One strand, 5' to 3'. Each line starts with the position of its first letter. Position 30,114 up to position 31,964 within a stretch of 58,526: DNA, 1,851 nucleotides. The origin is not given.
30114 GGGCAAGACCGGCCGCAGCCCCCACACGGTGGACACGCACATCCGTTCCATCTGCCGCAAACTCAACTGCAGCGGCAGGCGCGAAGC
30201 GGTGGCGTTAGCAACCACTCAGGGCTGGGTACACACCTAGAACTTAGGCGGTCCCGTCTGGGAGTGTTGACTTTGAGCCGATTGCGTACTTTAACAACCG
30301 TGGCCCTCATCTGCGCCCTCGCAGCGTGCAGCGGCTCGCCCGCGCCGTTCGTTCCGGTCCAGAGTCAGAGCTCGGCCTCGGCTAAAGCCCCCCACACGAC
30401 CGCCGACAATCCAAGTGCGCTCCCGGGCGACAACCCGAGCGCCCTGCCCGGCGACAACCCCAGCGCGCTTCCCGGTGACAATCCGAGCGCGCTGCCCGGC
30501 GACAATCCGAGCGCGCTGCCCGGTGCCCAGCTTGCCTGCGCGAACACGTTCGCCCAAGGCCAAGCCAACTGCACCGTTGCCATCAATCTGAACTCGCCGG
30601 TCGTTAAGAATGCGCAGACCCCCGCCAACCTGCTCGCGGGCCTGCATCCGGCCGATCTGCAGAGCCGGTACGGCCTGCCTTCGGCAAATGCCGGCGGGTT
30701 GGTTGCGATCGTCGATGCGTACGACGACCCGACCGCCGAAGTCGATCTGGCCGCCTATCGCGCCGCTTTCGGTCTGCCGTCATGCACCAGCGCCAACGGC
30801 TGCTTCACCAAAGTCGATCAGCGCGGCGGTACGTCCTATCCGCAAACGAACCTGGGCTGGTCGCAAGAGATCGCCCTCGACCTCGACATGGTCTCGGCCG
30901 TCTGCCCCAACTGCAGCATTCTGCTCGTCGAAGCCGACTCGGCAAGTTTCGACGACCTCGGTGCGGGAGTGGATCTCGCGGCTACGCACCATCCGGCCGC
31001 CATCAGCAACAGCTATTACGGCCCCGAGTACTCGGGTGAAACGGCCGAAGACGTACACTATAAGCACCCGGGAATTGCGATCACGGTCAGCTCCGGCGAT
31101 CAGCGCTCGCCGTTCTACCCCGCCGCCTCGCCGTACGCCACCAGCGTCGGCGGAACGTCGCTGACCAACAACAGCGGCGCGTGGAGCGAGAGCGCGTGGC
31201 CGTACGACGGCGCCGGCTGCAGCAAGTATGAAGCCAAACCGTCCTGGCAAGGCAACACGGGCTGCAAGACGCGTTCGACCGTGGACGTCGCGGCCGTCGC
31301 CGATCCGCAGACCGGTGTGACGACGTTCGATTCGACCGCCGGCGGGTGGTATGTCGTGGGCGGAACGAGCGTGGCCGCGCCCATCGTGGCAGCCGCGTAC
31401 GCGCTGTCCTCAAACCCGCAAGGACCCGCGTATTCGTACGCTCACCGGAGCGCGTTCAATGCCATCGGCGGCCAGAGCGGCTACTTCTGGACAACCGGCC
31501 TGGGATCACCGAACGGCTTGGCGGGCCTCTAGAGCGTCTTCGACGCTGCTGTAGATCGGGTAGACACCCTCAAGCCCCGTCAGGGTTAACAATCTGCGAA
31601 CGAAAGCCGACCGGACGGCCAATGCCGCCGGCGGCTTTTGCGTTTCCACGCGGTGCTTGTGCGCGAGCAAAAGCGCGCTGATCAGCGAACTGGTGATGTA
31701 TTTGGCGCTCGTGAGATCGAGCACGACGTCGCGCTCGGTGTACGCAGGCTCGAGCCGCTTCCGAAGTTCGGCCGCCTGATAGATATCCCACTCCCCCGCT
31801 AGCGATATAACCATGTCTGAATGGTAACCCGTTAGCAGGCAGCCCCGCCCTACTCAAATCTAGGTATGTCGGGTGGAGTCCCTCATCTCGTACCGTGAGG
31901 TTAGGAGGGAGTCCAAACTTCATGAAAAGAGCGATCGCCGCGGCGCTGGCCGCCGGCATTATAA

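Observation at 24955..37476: Candidate locus: ligase + decarboxylase + STAND/LuxR regulator feeding into four lipoprotein sedolisins and an orphan STAS protein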

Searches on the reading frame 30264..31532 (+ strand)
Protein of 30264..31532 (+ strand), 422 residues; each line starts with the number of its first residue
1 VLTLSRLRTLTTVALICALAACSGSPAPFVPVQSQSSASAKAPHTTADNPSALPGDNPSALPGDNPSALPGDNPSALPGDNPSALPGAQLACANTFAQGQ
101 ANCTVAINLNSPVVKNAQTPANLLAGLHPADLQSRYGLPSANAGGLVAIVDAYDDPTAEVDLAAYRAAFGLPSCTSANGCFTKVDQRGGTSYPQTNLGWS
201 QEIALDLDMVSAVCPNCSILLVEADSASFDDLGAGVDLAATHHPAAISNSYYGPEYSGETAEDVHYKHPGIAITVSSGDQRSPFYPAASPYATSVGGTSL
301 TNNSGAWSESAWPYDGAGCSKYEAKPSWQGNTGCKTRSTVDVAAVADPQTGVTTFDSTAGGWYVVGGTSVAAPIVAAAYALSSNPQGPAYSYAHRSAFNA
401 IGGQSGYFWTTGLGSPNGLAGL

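Call 4: search_protein_families(library=pfam, proteins=[window:30264-31532:+], max_evalue=0.01)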
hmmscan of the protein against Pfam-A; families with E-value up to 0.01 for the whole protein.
window:30264-31532:+ (422 aa): 2 families
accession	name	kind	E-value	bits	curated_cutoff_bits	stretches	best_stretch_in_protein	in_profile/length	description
PF00082.27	Peptidase_S8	-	1.8e-06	28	21.8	1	210-384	74-255/288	Subtilase family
PF04886.17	PT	-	0.0046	16.9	26.2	0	48-78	4-34/36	PT disordered repeat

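Call 5: search_protein_families(library=ncbifam, proteins=[window:30264-31532:+], max_evalue=0.01)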
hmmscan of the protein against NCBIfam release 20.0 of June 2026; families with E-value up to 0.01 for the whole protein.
window:30264-31532:+ (422 aa): 0 families

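Call 28: search_solved_structures(query=window:30264-31532:+, max_evalue=0.01, show_alignments=2)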
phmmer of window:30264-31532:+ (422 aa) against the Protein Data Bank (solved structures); distinct sequences matched with E-value up to 0.01: 4.
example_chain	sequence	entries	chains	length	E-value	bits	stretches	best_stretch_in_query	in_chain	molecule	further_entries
1nlu_A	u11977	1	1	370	0.00025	23.4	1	278-403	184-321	SEDOLISIN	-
6m8w_A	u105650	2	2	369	0.00025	23.4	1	278-403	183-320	SEDOLISIN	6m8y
6m9c_A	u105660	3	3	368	0.00025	23.4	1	278-403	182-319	SEDOLISIN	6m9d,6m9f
1ga1_A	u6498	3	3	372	0.00025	23.4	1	278-403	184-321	SERINE-CARBOXYL PROTEINASE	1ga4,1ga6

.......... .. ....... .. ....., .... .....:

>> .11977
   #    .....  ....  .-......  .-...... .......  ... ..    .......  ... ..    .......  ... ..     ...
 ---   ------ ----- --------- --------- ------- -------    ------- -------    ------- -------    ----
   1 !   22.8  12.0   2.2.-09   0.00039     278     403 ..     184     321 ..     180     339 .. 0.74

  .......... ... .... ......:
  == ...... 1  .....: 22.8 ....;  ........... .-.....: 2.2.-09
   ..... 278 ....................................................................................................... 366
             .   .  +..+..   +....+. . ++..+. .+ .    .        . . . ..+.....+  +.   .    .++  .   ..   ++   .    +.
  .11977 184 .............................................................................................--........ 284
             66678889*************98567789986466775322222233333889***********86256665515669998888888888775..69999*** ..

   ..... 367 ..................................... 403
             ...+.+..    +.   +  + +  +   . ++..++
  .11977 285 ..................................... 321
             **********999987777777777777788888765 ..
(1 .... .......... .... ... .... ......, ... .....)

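Call 35: find_homologous_proteins(query=window:30264-31532:+, max_evalue=0.00001)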
Query window:30264-31532:+ (422 aa): 7064 proteins with E <= 0.00001 among 8000 candidates; the best 120 are listed.
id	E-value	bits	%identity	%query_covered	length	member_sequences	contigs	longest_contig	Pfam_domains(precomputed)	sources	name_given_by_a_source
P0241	5.2e-269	910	100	97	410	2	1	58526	PF00082.28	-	-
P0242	8.7e-233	791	83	99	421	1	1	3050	-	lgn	-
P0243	2.9e-215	733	88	87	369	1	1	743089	-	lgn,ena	-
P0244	2.7e-175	602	68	99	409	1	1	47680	-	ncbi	ncbi:MAG: peptidase S8 [Candidatus Baltobacteraceae bacterium]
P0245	4.8e-172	591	68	99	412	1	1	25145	-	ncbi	-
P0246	4.6e-169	581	67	100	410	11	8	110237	-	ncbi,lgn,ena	-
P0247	1.8e-167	576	74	87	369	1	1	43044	-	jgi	jgi:subtilase family serine protease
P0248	4.0e-164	565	65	99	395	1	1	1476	-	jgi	jgi:subtilase family serine protease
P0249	7.9e-164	564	64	99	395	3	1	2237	-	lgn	-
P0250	5.4e-163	561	71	85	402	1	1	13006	-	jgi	jgi:subtilase family serine protease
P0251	3.1e-162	558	71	85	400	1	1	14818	-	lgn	-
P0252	7.8e-162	557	71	85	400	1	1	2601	-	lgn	-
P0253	1.9e-161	556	72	86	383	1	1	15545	-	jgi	jgi:subtilase family serine protease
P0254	4.6e-161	555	71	86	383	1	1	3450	-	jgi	jgi:subtilase family serine protease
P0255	1.1e-159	550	70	84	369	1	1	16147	-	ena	-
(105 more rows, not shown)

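Call 45: predict_structure(alignment_id=A3)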
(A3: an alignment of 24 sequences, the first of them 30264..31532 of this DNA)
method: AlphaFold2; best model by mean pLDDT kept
length: 422 residues; sequences in the alignment: 24
mean_pLDDT: 72.4   pTM: 0.74
mean pLDDT of the five models: 72.4, 66.4, 65.3, 65.1, 59.8
residues with pLDDT >= 90: 126; 70-90: 121; 50-70: 99; < 50: 76
segments of 3 or more residues with pLDDT < 50: 1-3, 19-84, 404-407
pLDDT, mean of each block of 10 residues (from residue 1): 53 55 37 38 39 36 28 30 59 78 85 92 89 80 92 95 96 95 93 91 94 94 95 96 94 80 89 78 74 71 62 62 71 69 58 89 83 86 64 63 50 61 54
secondary structure, 60 per line:
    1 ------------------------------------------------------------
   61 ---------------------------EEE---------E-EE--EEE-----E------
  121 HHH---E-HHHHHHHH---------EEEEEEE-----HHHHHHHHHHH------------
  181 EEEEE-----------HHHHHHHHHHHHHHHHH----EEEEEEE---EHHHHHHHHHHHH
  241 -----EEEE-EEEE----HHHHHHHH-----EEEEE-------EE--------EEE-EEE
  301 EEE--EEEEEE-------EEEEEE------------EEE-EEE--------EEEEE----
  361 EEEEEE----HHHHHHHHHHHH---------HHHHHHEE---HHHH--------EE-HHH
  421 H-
elements in order: E88-90 E106-108 H129-136 E146-152 H158-168 E181-185 H197-213 E218-224 H229-240 E246-249 E251-254 H259-266 E272-276 E294-296 E298-303 E306-311 E319-324 E337-339 E341-343 E352-356 E361-366 H371-382 H392-397 H403-406 H418-421
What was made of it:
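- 30400..30523 (+): 24-nt tandem repeat, 5.2 copies, encoding (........)n. This forms the linker between the lipid anchor and the catalytic domain of sedolisin 1. The region is disordered in the model (residues 19-84, call 45).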

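Call 48: fold_search(model_id=the predicted structure, library=pdb)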
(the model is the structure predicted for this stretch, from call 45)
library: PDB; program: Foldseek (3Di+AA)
matches with E <= 10: 700; with E <= 0.001: 175
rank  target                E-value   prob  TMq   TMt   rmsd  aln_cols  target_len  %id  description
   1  1t1e                  1.3e-14  1.00  0.58  0.47   6.8       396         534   23  High Resolution Crystal Structure of the Intact Pro-Kumamolisin, a Sedolisin Type Proteinase (previously called Kumamoly (released 2004-08-03)
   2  1t1g                  5.1e-14  1.00  0.54  0.63   5.3       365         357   24  High Resolution Crystal Structure of Mutant E23A of Kumamolisin, a sedolisin type proteinase (previously called Kumamoly (released 2004-08-03)
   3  1zvj                  7.3e-14  1.00  0.54  0.63   5.1       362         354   23  Structure of Kumamolisin-AS mutant, D164N (released 2006-05-23)
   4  1gt9_1                1.3e-13  1.00  0.54  0.63   5.1       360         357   24  High resolution crystal structure of a thermostable serine-carboxyl type proteinase, kumamolisin (kscp) (released 2002-06-13)
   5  1sn7                  2.2e-13  1.00  0.54  0.63   4.9       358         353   23  KUMAMOLISIN-AS, APOENZYME (released 2004-06-01)
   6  4ne7                  2.5e-13  1.00  0.55  0.65   4.6       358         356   25  Crystal Structure of engineered Kumamolisin-As from Alicyclobacillus sendaiensis, Northeast Structural Genomics Consorti (released 2013-11-20)
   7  1sio_B                8.3e-13  1.00  0.54  0.63   5.0       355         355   24  Structure of Kumamolisin-As complexed with a covalently-bound inhibitor, AcIPF (released 2004-03-30)
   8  1t1i                  8.3e-13  1.00  0.53  0.61   5.3       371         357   23  High Resolution Crystal Structure of Mutant W129A of Kumamolisin, a Sedolisin Type Proteinase (previously called Kumamol (released 2004-08-03)
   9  1ga1_A                1.4e-12  1.00  0.56  0.63   5.2       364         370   23  CRYSTAL STRUCTURE ANALYSIS OF PSCP (PSEUDOMONAS SERINE-CARBOXYL PROTEINASE) COMPLEXED WITH A FRAGMENT OF IODOTYROSTATI (released 2000-12-13)
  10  1sio_A                1.5e-12  1.00  0.55  0.64   4.9       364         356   23  Structure of Kumamolisin-As complexed with a covalently-bound inhibitor, AcIPF (released 2004-03-30)
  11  1siu                  1.5e-12  1.00  0.55  0.64   5.0       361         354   24  KUMAMOLISIN-AS E78H MUTANT (released 2004-03-30)
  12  1zvk_A                3.0e-12  1.00  0.54  0.63   4.9       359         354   22  Structure of Double mutant, D164N, E78H of Kumamolisin-As (released 2006-05-23)
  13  1nlu_A                4.0e-12  1.00  0.57  0.64   4.4       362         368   23  Pseudomonas sedolisin (serine-carboxyl proteinase) complexed with two molecules of pseudo-iodotyrostatin (released 2004-01-20)
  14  1ga4_A                9.4e-12  1.00  0.55  0.62   5.2       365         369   23  CRYSTAL STRUCTURE ANALYSIS OF PSCP (PSEUDOMONAS SERINE-CARBOXYL PROTEINASE) COMPLEXED WITH INHIBITOR PSEUDOIODOTYROSTA (released 2000-12-13)
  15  3ee6_A                8.0e-09  1.00  0.44  0.36  11.4       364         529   18  Crystal Structure Analysis of Tripeptidyl peptidase -I (released 2008-11-25)
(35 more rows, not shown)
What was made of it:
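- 30264..31532 (+): Module 2 core: prodomain-less sedolisin (S53) lipoprotein (422 aa). The start may instead be TTG 30273. Foldseek top hits are pro-kumamolisin and sedolisin, E 1e-14 (call 48).
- On Sedolisin (MEROPS S53): For sedolisin 1, the model's top 14 Foldseek hits are kumamolisin or sedolisin, E 1e-14 to 1e-11 (call 48).
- Checked: The model's best structural matches are kumamolisin and sedolisin, E 1e-14 (calls 45 and 48).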

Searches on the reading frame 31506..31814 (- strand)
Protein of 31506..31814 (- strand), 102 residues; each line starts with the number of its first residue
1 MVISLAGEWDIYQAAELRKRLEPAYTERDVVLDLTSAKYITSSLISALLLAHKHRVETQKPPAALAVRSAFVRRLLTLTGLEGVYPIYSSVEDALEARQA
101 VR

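Call 4: search_protein_families(library=pfam, proteins=[window:31506-31814:-], max_evalue=0.01)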
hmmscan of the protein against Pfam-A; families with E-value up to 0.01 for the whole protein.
window:31506-31814:- (102 aa): 2 families
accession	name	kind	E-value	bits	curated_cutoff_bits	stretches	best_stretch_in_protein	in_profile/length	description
PF01740.26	STAS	-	4.7e-10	39.6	22.6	1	1-94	11-106/106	STAS domain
PF13466.11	STAS_2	-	4.9e-10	39.9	29.2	1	3-82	1-80/80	STAS domain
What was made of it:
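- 31506..31814 (-): Single-domain STAS (SpoIIAA/RsbV-like) protein, 102 aa. It is an accessory of module 2. PF01740, E 5e-10 (call 4).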

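Call 5: search_protein_families(library=ncbifam, proteins=[window:31506-31814:-], max_evalue=0.01)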
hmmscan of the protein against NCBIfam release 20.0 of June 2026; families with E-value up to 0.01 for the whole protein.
window:31506-31814:- (102 aa): 2 families
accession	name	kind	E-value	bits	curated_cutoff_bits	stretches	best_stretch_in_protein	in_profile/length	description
TIGR00377.1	ant_ant_sig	superfamily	2.4e-11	43.5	53.45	1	2-92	15-107/108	anti-sigma factor antagonist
TIGR02886.1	spore_II_AA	equivalog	3.2e-07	30.3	114.75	1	1-95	10-106/106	anti-sigma F factor antagonist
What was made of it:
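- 31506..31814 (-): TIGR00377, E 2e-11 (call 5).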

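Call 65: search_solved_structures(query=window:31506-31814:-, max_evalue=1, show_alignments=4)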
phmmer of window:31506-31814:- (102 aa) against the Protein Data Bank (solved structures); distinct sequences matched with E-value up to 1: 10.
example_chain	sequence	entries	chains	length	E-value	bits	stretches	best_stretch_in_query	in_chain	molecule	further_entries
4qtp_A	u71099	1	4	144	3.4e-05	27.5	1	2-97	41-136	Anti-sigma factor antagonist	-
1sbo_A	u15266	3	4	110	4.4e-05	27.1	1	2-94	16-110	Putative anti-sigma factor antagonist TM1442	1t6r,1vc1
8ih8_A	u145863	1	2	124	0.00027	24.6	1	2-97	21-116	Anti-sigma-F factor antagonist RsfB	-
3t6o_A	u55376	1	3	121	0.00059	23.5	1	25-97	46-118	Sulfate transporter/antisigma-factor antagonist STAS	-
1th8_B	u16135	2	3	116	0.0093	19.7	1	2-97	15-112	Anti-sigma F factor antagonist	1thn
4hyl_A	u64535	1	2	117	0.0098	19.6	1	2-96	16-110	Stage II sporulation protein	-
6m36_B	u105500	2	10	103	0.012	19.4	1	3-87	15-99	Anti-sigma-B factor antagonist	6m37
1tid_B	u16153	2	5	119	0.027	18.2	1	2-97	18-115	Anti-sigma F factor antagonist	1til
8e9g_J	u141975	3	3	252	0.17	15.7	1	31-91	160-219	NADH-quinone oxidoreductase subunit J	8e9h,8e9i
1auz_A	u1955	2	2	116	0.26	15.1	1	2-95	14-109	SPOIIAA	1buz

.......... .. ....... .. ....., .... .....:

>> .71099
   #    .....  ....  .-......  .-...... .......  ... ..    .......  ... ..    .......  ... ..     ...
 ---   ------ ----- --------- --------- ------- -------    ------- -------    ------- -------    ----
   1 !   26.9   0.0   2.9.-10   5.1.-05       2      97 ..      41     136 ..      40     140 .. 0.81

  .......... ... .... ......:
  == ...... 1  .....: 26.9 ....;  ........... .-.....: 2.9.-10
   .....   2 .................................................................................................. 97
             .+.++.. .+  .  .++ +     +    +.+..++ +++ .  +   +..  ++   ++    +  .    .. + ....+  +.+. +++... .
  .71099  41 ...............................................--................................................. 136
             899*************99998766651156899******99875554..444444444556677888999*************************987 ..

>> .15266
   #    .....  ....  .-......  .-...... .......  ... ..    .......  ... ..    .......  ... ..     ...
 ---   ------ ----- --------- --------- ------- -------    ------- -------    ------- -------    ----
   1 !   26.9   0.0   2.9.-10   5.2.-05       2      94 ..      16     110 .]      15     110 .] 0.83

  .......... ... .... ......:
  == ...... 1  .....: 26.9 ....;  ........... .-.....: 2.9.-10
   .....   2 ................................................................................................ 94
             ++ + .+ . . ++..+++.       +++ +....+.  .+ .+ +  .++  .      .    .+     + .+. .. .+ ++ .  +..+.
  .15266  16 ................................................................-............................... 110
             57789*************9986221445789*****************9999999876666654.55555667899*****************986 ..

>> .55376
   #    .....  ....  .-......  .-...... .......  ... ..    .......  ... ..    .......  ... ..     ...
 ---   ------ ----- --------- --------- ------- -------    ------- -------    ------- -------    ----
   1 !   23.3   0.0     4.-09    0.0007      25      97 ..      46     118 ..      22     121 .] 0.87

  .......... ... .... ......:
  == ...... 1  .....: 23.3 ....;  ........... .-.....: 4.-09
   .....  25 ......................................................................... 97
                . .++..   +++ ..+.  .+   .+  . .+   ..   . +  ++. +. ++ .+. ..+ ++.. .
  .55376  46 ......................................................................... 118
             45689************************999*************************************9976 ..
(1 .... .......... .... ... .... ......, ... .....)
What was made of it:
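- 31506..31814 (-): A serine is kept at the SpoIIAA/TM1442 phospho-site (call 65).
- On SpoIIAA/RsbV-type STAS antagonists: A serine aligns with the DS*AG serine of TM1442 (calls 4, 5, 65).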
